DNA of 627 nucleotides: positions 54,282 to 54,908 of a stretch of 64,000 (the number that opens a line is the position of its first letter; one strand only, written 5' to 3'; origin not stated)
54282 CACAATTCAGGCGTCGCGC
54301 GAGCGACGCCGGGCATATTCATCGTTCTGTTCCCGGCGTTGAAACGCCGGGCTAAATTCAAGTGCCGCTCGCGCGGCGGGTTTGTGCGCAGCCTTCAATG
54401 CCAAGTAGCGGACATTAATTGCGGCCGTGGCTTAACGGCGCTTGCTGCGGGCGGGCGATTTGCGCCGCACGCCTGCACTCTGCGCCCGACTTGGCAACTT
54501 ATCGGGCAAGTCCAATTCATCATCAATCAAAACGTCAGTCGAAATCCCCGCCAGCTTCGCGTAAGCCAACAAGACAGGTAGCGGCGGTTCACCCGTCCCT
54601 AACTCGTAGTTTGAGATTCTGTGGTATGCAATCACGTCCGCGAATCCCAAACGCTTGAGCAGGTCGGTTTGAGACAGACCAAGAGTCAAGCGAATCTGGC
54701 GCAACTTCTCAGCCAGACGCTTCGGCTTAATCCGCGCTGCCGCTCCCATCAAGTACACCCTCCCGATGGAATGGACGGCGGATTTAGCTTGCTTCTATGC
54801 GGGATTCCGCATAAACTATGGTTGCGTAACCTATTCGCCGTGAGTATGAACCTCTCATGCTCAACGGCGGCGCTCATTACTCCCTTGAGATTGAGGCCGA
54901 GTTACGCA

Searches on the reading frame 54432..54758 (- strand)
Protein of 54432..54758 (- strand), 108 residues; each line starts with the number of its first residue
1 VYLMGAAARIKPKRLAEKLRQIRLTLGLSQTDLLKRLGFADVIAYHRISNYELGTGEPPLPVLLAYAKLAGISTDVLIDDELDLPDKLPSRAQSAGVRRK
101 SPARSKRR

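Call 12: find_encoding_contigs(protein=window:54432-54758:-, flank=6000, max_places=10)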
Protein window:54432-54758:- (108 aa): no gene with exactly this product is on record in the collection.

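Call 34: search_protein_families(library=pfam, proteins=[window:54435-54758:-], max_evalue=0.01)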
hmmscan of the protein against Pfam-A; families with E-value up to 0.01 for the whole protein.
window:54435-54758:- (108 aa): 3 families
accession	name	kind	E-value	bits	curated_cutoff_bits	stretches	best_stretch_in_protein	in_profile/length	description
PF01381.28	HTH_3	-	2.5e-07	31.1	23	1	19-77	1-55/55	Helix-turn-helix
PF12844.13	HTH_19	-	2.9e-06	27.5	30.2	1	17-79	2-60/64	Helix-turn-helix domain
PF13560.12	HTH_31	-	4.8e-06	27.2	27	1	14-75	1-59/64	Helix-turn-helix domain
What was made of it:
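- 54432..54749 (-): XRE-family HTH regulator, the first gene of the module. The likely start is the ATG at 54749 (105 aa), as in the 97%-identical P0018. Pfam HTH_3, HTH_19 and HTH_31 (call 34).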

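Call 39: find_homologous_proteins(query=window:54435-54758:-, max_evalue=0.00001)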
Query window:54435-54758:- (108 aa): 5324 proteins with E <= 0.00001 among 5337 candidates; the best 120 are listed.
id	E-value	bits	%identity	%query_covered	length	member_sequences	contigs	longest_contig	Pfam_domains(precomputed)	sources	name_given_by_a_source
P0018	7.0e-57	208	97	97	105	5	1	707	PF12844.14,PF01381.29,PF13560.13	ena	-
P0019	2.3e-42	161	84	83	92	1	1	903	PF12844.14,PF01381.29,PF13560.13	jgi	jgi:transcriptional regulator with XRE-family HTH domain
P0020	2.8e-42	161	83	85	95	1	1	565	PF12844.14,PF01381.29,PF13560.13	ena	-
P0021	3.0e-42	161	84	83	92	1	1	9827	PF12844.14,PF01381.29,PF13560.13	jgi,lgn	jgi:transcriptional regulator with XRE-family HTH domain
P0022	3.4e-42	161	86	66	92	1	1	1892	PF12844.14,PF01381.29,PF13560.13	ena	-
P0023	5.9e-42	160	83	85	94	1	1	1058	PF01381.29,PF13560.13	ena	-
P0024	6.0e-42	160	83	85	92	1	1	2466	PF12844.14,PF01381.29,PF13560.13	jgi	jgi:transcriptional regulator with XRE-family HTH domain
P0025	6.1e-42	160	83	83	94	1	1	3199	PF12844.14,PF01381.29,PF13560.13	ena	-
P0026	7.2e-42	160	83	83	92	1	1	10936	PF12844.14,PF01381.29,PF13560.13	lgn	-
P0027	8.9e-42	160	85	81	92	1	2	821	PF12844.14,PF01381.29,PF13560.13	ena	-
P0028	1.5e-41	159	82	85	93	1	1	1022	PF12844.14,PF01381.29,PF13560.13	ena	-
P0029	1.6e-41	159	83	83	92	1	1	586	PF12844.14,PF01381.29,PF13560.13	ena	-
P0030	1.9e-41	158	73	97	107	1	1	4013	PF01381.29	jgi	jgi:transcriptional regulator with XRE-family HTH domain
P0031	3.3e-41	158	81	83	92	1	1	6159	PF12844.14,PF01381.29,PF13560.13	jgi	jgi:transcriptional regulator with XRE-family HTH domain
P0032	4.2e-41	157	83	83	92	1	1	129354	PF12844.14,PF01381.29,PF13560.13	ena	-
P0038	1.1e-40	156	80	85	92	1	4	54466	PF12844.14,PF01381.29,PF13560.13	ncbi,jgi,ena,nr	ncbi:MAG TPA: helix-turn-helix transcriptional regulator [Pyrinomonadaceae bacterium]|jgi:transcript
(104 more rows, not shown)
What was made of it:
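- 54432..54749 (-): 5324 homologues, many named Pyrinomonadaceae (call 39).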

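Call 40: find_encoding_contigs(protein=P0032, flank=10000, max_places=4)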
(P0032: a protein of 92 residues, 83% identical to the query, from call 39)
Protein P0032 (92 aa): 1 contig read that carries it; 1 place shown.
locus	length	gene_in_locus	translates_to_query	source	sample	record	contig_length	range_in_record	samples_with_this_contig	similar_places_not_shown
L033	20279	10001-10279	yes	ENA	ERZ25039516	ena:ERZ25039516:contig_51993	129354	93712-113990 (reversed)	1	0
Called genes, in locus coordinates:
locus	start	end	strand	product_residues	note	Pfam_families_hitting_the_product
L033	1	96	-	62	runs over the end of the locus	-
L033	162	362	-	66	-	-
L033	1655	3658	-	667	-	-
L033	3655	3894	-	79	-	-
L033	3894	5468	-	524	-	PF13620:CarboxypepD_reg (faint), PF25549:DUF7927 (faint)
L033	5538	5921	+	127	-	-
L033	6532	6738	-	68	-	-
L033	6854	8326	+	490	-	PF00515:TPR_1 (faint), PF07719:TPR_2 (faint), PF07721:TPR_4 (faint), PF13374:TPR_10 (faint), PF13424:TPR_12 (faint), PF14559:TPR_19 (faint), PF02954:HTH_8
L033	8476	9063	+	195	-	-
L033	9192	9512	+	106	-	-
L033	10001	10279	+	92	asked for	PF13560:HTH_31, PF12844:HTH_19 (weak), PF01381:HTH_3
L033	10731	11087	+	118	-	-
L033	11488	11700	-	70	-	-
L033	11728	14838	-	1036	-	PF13424:TPR_12 (weak), PF17874:TPR_MalT, PF13424:TPR_12, PF00158:Sigma54_activat, PF14532:Sigma54_activ_2, PF07728:AAA_5, PF25601:AAA_lid_14, PF02954:HTH_8, +6 more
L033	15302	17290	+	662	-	-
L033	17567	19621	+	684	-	-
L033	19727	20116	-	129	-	PF13451:zf_Tbcl, PF23477:zf_Tbcl_2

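Call 41: find_encoding_contigs(protein=P0038, flank=10000, max_places=4)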
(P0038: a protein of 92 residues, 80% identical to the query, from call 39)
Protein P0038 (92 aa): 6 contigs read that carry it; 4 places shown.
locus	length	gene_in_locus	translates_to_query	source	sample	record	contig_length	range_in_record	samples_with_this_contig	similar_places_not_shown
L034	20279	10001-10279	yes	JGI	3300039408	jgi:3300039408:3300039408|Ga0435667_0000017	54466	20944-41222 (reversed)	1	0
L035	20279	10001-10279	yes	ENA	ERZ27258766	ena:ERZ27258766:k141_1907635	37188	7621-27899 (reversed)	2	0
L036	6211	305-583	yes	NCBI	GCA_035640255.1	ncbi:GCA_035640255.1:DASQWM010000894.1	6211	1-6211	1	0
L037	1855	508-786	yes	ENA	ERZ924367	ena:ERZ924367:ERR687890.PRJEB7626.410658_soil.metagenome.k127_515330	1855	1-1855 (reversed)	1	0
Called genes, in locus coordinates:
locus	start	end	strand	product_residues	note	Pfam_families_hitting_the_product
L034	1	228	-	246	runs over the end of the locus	PF00027:cNMP_binding, PF13545:HTH_Crp_2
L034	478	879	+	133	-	-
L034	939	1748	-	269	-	PF13531:SBP_bac_11, PF01547:SBP_bac_1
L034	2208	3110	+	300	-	PF01476:LysM, PF21277:T6SS_VgrG3-like_C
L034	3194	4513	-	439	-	PF01979:Amidohydro_1, PF07969:Amidohydro_3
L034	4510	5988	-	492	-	PF13520:AA_permease_2, PF00324:AA_permease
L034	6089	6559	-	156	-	PF13474:SnoaL_3, PF14534:DUF4440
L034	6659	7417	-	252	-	PF02230:Abhydrolase_2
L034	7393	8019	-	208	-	PF13360:PQQ_2, PF13570:Beta-prop_ACSF4 (weak)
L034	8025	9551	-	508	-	PF02417:Chromate_transp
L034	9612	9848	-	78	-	-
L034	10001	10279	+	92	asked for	PF13560:HTH_31, PF12844:HTH_19, PF01381:HTH_3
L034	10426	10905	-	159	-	PF14534:DUF4440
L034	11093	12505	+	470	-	PF00206:Lyase_1, PF10415:FumaraseC_C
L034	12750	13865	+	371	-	PF02445:NadA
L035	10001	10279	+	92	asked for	PF13560:HTH_31, PF12844:HTH_19, PF01381:HTH_3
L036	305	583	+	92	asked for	PF13560:HTH_31, PF12844:HTH_19, PF01381:HTH_3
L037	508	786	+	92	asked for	PF13560:HTH_31, PF12844:HTH_19, PF01381:HTH_3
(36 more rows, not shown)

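Call 42: find_encoding_contigs(protein=P0021, flank=10000, max_places=4)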
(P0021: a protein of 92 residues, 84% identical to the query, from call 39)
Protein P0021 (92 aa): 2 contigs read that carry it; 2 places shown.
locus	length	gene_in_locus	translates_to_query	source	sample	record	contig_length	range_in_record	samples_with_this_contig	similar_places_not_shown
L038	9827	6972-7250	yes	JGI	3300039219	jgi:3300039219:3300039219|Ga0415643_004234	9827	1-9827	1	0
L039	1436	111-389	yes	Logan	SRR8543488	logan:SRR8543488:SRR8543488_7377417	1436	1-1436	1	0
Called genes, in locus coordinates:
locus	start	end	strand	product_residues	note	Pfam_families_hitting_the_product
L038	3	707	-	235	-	?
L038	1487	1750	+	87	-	-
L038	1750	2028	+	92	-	PF13560:HTH_31 (weak), PF01381:HTH_3 (weak)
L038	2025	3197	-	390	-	PF10546:P63C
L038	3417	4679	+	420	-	PF04434:SWIM, PF01609:DDE_Tnp_1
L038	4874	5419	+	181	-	PF13274:SocA_Panacea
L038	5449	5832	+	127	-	-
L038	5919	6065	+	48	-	-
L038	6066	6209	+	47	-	-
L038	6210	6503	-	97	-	-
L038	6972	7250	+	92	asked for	PF13560:HTH_31, PF12844:HTH_19 (weak), PF01381:HTH_3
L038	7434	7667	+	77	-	-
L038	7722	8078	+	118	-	-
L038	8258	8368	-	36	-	-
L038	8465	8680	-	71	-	-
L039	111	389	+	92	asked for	PF13560:HTH_31, PF12844:HTH_19 (weak), PF01381:HTH_3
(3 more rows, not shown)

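Call 46: search_protein_families(library=phrogs, proteins=[L033:10731-11084:+, window:54435-54758:-], max_evalue=0.01)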
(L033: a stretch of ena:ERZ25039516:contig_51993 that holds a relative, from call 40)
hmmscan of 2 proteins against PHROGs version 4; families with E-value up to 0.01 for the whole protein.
L033:10731-11084:+ (118 aa): 0 families

window:54435-54758:- (108 aa): 7 families
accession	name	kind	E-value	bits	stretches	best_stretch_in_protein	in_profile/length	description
phrog_8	-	transcription regulation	6.7e-09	36.6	1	13-80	75-138/346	transcriptional regulator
phrog_2967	-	transcription regulation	1.1e-06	29.3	1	13-87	9-78/225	transcriptional regulator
phrog_4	-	transcription regulation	1.4e-06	28.5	1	13-82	135-196/400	transcriptional repressor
phrog_3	-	transcription regulation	2.3e-06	28.7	1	12-80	86-148/430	transcriptional repressor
phrog_1373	-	transcription regulation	1.2e-05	26.3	1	11-79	60-124/166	transcriptional regulator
phrog_14076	-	transcription regulation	0.0037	18.8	1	17-65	16-61/86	transcriptional regulator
phrog_955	-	DNA, RNA and nucleotide metabolism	0.0072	17.1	1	15-49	25-58/142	HTH DNA binding protein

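Call 47: search_protein_families(library=ncbifam, proteins=[L033:10731-11084:+, window:54435-54758:-], max_evalue=0.01)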
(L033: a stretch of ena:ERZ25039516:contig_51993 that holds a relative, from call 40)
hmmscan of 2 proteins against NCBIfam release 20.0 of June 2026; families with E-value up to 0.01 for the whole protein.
L033:10731-11084:+ (118 aa): 0 families

window:54435-54758:- (108 aa): 4 families
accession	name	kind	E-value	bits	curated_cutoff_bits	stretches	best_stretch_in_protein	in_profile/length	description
NF041951.1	phage_RstR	subfamily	2.5e-06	27.7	80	1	15-82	3-66/108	RstR family transcriptional repressor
NF047948.1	male_kill_WMK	equivalog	0.00061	19.3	300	1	14-73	5-60/300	WO male-killing family protein Wmk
TIGR03830.1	CxxCG_CxxCG_HTH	subfamily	0.0088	15.8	61.8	0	9-60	60-107/127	type II TA system antitoxin MqsA family protein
NF007257.0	PRK09706.1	subfamily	0.0091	15.8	101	1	11-87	2-75/135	transcriptional repressor DicA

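Call 48: search_protein_families(library=padloc, proteins=[L033:10731-11084:+, window:54435-54758:-], max_evalue=0.01)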
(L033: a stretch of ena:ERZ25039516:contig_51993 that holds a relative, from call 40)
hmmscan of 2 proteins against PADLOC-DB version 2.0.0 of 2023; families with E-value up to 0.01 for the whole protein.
L033:10731-11084:+ (118 aa): 0 families

window:54435-54758:- (108 aa): 4 families
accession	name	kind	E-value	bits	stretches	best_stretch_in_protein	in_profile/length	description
PDLC02926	HTH_VI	-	5.3e-05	21.4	1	15-78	2-61/92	-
PDLC03947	RmrA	-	0.0004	17.3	1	13-68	10-61/383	-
PDLC04142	capH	-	0.00055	19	1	13-85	5-73/103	capH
PDLC03952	RmrA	-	0.0028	14.5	1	16-68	24-72/395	-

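Call 50: find_homologous_proteins(query=A2, max_evalue=0.001)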
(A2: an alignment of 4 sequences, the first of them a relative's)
Query A2 (4 sequences) (118 aa, profile of the alignment): 825 proteins with E <= 0.001 among 1210 candidates; the best 120 are listed.
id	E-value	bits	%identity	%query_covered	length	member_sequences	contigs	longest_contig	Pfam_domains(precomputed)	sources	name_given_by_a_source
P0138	6.0e-58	212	78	100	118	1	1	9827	-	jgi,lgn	jgi:hypothetical protein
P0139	2.6e-57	210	100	100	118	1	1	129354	-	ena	-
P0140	9.8e-56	205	85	100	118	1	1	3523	-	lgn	-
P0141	2.2e-55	204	83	100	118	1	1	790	-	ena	-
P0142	7.6e-54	199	81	100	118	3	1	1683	-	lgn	-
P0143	2.8e-53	197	82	100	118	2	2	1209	-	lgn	-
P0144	4.4e-53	196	84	100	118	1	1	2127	-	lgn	-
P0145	1.5e-52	194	79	100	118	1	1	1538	-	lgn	-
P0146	4.4e-52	193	34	92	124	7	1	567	-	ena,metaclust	metaclust:\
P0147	5.3e-52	193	84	98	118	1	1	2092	-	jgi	jgi:hypothetical protein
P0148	1.0e-51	192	80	100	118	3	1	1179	-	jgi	jgi:exonuclease VII small subunit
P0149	3.0e-51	190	81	100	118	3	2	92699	-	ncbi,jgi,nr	ncbi:MAG TPA: hypothetical protein VGP08_00120 [Pyrinomonadaceae bacterium]|jgi:hypothetical protein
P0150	3.5e-51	190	82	100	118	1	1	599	-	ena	-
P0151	4.2e-51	190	84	100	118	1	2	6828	-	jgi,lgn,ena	jgi:hypothetical protein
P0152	4.8e-51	190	79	98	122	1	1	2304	-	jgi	jgi:hypothetical protein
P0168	2.4e-49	184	34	92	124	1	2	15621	-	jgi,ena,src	jgi:hypothetical protein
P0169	2.5e-49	184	67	100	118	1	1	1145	PF27821.1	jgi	jgi:exonuclease VII small subunit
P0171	3.3e-49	184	69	98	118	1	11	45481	-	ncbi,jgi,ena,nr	ncbi:MAG: hypothetical protein DMF67_05675 [Acidobacteria bacterium]|nr:MAG: hypothetical protein DM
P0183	9.2e-49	182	75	100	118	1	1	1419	PF19801.5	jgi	jgi:hypothetical protein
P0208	1.3e-47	179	64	97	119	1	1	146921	-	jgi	jgi:exonuclease VII small subunit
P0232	3.8e-47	177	71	100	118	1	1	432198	PF27821.1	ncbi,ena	-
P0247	8.7e-47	176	72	98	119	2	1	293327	-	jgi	jgi:hypothetical protein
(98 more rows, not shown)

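Call 51: find_encoding_contigs(protein=P0168, flank=8000, max_places=4)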
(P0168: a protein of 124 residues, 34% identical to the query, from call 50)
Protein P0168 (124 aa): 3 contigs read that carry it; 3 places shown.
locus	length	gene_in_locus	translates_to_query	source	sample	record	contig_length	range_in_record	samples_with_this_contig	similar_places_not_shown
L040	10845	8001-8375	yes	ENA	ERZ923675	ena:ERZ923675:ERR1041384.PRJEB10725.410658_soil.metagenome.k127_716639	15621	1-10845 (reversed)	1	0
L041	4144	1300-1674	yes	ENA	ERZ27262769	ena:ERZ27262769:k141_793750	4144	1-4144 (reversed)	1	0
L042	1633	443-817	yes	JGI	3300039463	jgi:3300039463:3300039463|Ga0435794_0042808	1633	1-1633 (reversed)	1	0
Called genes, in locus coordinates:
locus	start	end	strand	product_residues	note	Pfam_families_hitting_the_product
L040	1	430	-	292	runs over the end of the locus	-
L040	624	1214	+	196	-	PF07638:Sigma70_ECF, PF04542:Sigma70_r2, PF08281:Sigma70_r4_2, PF04545:Sigma70_r4 (weak)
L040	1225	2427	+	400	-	PF13490:zf-HC2 (weak), PF04773:FecR (weak)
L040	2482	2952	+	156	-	PF14376:Haem_bd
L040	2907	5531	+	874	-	PF01804:Penicil_amidase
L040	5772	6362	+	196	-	PF02834:LigT_PEase, PF13563:2_5_RNA_ligase2, PF02834:LigT_PEase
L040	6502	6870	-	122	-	PF00072:Response_reg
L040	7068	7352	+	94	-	PF01381:HTH_3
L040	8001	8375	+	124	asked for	-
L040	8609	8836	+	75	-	-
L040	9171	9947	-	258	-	-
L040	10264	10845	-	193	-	?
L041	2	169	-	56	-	?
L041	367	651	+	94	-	PF01381:HTH_3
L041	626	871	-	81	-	-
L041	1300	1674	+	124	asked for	-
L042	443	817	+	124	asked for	-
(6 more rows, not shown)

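Call 52: find_encoding_contigs(protein=P0171, flank=5000, max_places=10)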
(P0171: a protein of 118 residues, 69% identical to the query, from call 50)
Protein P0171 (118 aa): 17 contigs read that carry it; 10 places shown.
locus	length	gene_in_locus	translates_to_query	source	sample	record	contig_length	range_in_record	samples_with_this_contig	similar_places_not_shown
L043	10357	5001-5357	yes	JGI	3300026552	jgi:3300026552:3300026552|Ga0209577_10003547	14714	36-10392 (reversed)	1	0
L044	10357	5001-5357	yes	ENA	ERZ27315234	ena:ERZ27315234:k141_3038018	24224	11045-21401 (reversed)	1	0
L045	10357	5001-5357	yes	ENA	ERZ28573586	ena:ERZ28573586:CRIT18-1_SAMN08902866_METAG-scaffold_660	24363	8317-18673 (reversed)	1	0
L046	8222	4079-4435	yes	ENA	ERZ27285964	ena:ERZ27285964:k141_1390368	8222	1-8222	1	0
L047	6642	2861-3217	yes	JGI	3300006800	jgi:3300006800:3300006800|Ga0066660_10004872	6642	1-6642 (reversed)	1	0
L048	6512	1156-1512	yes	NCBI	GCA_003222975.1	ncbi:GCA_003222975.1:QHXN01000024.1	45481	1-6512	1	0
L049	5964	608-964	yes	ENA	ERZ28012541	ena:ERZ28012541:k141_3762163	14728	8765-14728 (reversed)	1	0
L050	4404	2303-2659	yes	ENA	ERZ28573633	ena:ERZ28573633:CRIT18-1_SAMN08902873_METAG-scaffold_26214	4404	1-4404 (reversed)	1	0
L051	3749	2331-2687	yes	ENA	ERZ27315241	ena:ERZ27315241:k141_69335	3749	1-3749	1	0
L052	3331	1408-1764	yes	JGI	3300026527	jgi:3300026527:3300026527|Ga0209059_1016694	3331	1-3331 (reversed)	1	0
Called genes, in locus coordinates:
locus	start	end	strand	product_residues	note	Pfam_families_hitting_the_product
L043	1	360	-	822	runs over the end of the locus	PF01564:Spermine_synth (weak)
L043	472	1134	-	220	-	PF13360:PQQ_2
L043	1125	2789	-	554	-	PF02417:Chromate_transp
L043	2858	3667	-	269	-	PF04072:LCM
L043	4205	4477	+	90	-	PF01381:HTH_3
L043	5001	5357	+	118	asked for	-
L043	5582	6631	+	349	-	PF08241:Methyltransf_11 (faint), PF01555:N6_N4_Mtase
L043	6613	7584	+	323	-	PF12183:NotI (faint)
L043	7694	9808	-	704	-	PF00580:UvrD-helicase, PF01443:Viral_helicase1 (faint), PF13245:AAA_19, PF13604:AAA_30 (faint), PF13361:UvrD_C, PF13538:UvrD_C_2 (weak)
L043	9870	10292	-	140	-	-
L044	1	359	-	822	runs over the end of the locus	PF01564:Spermine_synth (weak)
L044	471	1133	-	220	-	PF13360:PQQ_2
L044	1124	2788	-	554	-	PF02417:Chromate_transp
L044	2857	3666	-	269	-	PF04072:LCM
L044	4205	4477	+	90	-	PF01381:HTH_3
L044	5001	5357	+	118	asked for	-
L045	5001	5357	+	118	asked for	-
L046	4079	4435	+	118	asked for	-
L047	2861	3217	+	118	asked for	-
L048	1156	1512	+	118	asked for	-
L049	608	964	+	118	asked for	-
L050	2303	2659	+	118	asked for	-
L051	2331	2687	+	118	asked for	-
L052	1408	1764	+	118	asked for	-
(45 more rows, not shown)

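Call 53: find_encoding_contigs(protein=P0232, flank=8000, max_places=3)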
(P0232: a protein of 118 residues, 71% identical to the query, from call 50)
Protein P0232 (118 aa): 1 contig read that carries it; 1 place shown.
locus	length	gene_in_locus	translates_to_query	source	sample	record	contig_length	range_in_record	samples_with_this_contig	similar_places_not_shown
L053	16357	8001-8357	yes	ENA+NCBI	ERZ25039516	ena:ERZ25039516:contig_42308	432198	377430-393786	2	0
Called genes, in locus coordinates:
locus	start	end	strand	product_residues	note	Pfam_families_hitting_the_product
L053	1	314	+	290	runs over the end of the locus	PF00582:Usp, PF01451:LMWPc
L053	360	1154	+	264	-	PF01925:TauE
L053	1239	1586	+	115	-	PF02694:UPF0060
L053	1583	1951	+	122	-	-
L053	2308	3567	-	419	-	PF07969:Amidohydro_3 (weak), PF01979:Amidohydro_1, PF07969:Amidohydro_3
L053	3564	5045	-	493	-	PF00324:AA_permease, PF13520:AA_permease_2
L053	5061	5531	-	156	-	PF13474:SnoaL_3, PF14534:DUF4440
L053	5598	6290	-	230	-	PF02230:Abhydrolase_2, PF03959:FSH1 (weak)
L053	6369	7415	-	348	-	PF00805:Pentapeptide, PF13576:Pentapeptide_3 (faint), PF00805:Pentapeptide, PF13599:Pentapeptide_4, PF00805:Pentapeptide, PF01582:TIR, PF08937:ThsB_TIR (faint), PF13676:TIR_2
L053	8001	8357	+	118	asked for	PF27821:CEP162_helical_3 (weak)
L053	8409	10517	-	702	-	PF00580:UvrD-helicase, PF01443:Viral_helicase1 (faint), PF13245:AAA_19, PF13604:AAA_30 (faint), PF13361:UvrD_C, PF13538:UvrD_C_2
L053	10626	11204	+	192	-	PF05685:Uma2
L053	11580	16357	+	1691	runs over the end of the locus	PF00041:fn3 (faint), PF03160:Calx-beta, PF00932:LTD (weak)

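Call 61: predict_structure(alignment_id=A3)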
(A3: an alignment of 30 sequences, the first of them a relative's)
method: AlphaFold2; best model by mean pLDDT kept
length: 118 residues; sequences in the alignment: 30
mean_pLDDT: 84.6   pTM: 0.58
mean pLDDT of the five models: 84.6, 83.8, 82.6, 81.4, 80.8
residues with pLDDT >= 90: 66; 70-90: 36; 50-70: 6; < 50: 10
segments of 3 or more residues with pLDDT < 50: 109-118
pLDDT, mean of each block of 10 residues (from residue 1): 80 93 87 88 94 92 93 95 91 87 64 42
secondary structure, 60 per line:
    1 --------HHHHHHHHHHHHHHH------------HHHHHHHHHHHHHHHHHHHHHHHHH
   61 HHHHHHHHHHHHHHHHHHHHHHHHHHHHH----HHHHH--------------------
elements in order: H9-23 H36-89 H94-98
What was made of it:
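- The AF2 model (pLDDT 84.6) shows a short N-terminal helix, a 54-residue helix and a disordered basic tail (call 61).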

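Call 64: fold_search(model_id=the predicted structure, library=pdb)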
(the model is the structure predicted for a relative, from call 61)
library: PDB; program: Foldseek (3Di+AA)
matches with E <= 10: 15; with E <= 0.001: 0
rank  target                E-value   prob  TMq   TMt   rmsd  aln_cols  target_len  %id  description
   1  5og1_A                2.7e+00  0.35  0.44  0.08   7.8        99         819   22  Cryo EM structure of the E. coli disaggregase ClpB (BAP form, DWB mutant), in the ATPgammaS state (released 2017-08-16)
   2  8t1i_G                2.7e+00  0.14  0.27  0.26   8.8       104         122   16  Atomic model of the mammalian Mediator complex with MED26 subunit (released 2024-06-12)
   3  7nvr_k                3.7e+00  0.14  0.31  0.28   9.7       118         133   14  Human Mediator with RNA Polymerase II Pre-initiation complex (released 2021-05-05)
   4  7sqc_P1               6.1e+00  0.14  0.39  0.09   4.5        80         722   26  Ciliary C1 central pair apparatus isolated from Chlamydomonas reinhardtii (released 2022-04-13)
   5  5sva_T                6.5e+00  0.13  0.32  0.39   6.5        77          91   18  Mediator-RNA Polymerase II Pre-Initiation Complex (released 2016-09-28)
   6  8t9d_W                6.5e+00  0.11  0.36  0.36  13.8        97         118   15  CryoEM structure of TR-TRAP (released 2024-07-03)
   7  6n7m_B                6.9e+00  0.08  0.23  0.34   4.7        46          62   20  1.78 Angstrom Resolution Crystal Structure of Hypothetical Protein CD630_05490 from Clostridioides difficile 630. (released 2018-12-12)
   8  8urj_E                7.3e+00  0.06  0.23  0.33  14.9        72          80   15  Cryo-EM structure of the HIV-1 nuclear export complex (released 2025-04-30)
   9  7sqc_P0               8.3e+00  0.11  0.37  0.16   4.7        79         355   26  Ciliary C1 central pair apparatus isolated from Chlamydomonas reinhardtii (released 2022-04-13)
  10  9a9r_A                8.3e+00  0.04  0.25  0.19  18.3       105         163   18  Chloroplastic protein CP12 from the diatom Thalassiosira pseudonana (tp-CP12, homodimer) (released 2025-11-05)
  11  9e5c_6q               8.3e+00  0.04  0.24  0.09  22.6       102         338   20  Cryo-EM structure of 96 nm repeat of microtubule doublet from T. brucei flagellum (released 2025-03-12)
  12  7sqc_P2               8.8e+00  0.10  0.38  0.09   4.7        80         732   26  Ciliary C1 central pair apparatus isolated from Chlamydomonas reinhardtii (released 2022-04-13)
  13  6sqz_D                8.8e+00  0.05  0.19  0.20  14.7        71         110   21  Mouse dCTPase in complex with dCMPNPP (released 2020-01-29)
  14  7f0k_A                1.0e+01  0.06  0.28  0.35   8.6        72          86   21  Crystal structure of Kmp11 (released 2021-08-11)
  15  5d4w_A                1.0e+01  0.03  0.23  0.06  10.2        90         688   13  Crystal structure of Hsp104 (released 2016-12-07)
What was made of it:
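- Closest known: Partition centromere arrays bound by small autoregulatory proteins. Different: The partner protein is predicted to be a long coiled coil, with no ribbon-helix-helix or HTH fold (calls 61, 64).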

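Call 69: search_dna_similar(query=L033:10731-11084:+, collection=plasmids, mode=protein, max_rows=10)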
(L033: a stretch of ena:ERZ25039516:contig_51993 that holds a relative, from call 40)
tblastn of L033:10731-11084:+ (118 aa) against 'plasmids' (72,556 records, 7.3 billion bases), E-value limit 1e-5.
Records with a match: 1; places in all: 2; records where one place covers at least 80% of the query: 1.
Best place of each record, by identity: <60% 1.
By first word of the organism name: Kovacikia 1.
By predicted mobility (MOB-suite, as given by PLSDB): non-mobilizable 1.
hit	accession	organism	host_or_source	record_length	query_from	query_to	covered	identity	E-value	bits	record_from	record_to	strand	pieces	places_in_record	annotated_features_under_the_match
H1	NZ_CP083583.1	Kovacikia minuta CCNUW1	cell culture,fresh water lake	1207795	1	101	86%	39.6%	6e-13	71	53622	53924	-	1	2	record has no annotation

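Call 70: get_annotated_region(hit=H1, flank=3000)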
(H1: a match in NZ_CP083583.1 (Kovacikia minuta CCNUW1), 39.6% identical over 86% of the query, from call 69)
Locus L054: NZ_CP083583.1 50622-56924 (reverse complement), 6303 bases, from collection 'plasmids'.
description: Kovacikia minuta CCNUW1 strain CCNU0001 plasmid pA, complete sequence
organism: Kovacikia minuta CCNUW1 (NCBI taxid 2653194)
taxonomy: Bacteria; Cyanobacteriota; Cyanophyceae; Leptolyngbyales; Leptolyngbyaceae; Kovacikia; Kovacikia minuta; Kovacikia minuta CCNUW1
host: -; source: cell culture,fresh water lake; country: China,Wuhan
typing (MOB-suite, as given by PLSDB): non-mobilizable
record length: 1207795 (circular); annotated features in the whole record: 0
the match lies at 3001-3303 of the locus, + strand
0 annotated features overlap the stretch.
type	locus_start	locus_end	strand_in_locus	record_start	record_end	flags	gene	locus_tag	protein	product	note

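Call 74: search_dna_similar(query=L054:3001-3444:+, collection=plasmids, mode=protein, max_rows=30, max_evalue=0.001)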
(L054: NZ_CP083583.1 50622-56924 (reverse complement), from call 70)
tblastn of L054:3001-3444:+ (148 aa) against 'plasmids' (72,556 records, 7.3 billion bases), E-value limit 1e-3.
Records with a match: 1; places in all: 2; records where one place covers at least 80% of the query: 1.
Best place of each record, by identity: >=99% 1.
By first word of the organism name: Kovacikia 1.
By predicted mobility (MOB-suite, as given by PLSDB): non-mobilizable 1.
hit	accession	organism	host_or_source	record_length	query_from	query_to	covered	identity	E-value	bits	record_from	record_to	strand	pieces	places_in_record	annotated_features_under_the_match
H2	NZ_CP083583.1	Kovacikia minuta CCNUW1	cell culture,fresh water lake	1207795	1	148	100%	100.0%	3e-91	295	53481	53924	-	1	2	record has no annotation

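Call 75: search_dna_similar(query=L054:3001-3444:+, collection=phages, mode=protein, max_rows=20, max_evalue=0.001)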
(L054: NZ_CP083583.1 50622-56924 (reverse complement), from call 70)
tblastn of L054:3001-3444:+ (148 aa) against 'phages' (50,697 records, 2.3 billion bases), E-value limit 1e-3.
No match.

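Call 76: find_related_loci(query=A3, collection=viral_contigs, flank=3000)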
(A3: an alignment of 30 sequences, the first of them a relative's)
Query A3 (118 aa) in viral_contigs; peptide patterns used: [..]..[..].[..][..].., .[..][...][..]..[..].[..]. (x = any residue, [..] = any of these).
14 stretches matched a pattern, but none encodes a relative of the query by tblastn (E <= 1e-3).
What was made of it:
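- Tried and rejected: Viral contigs encode no relative of the helical protein (call 76).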
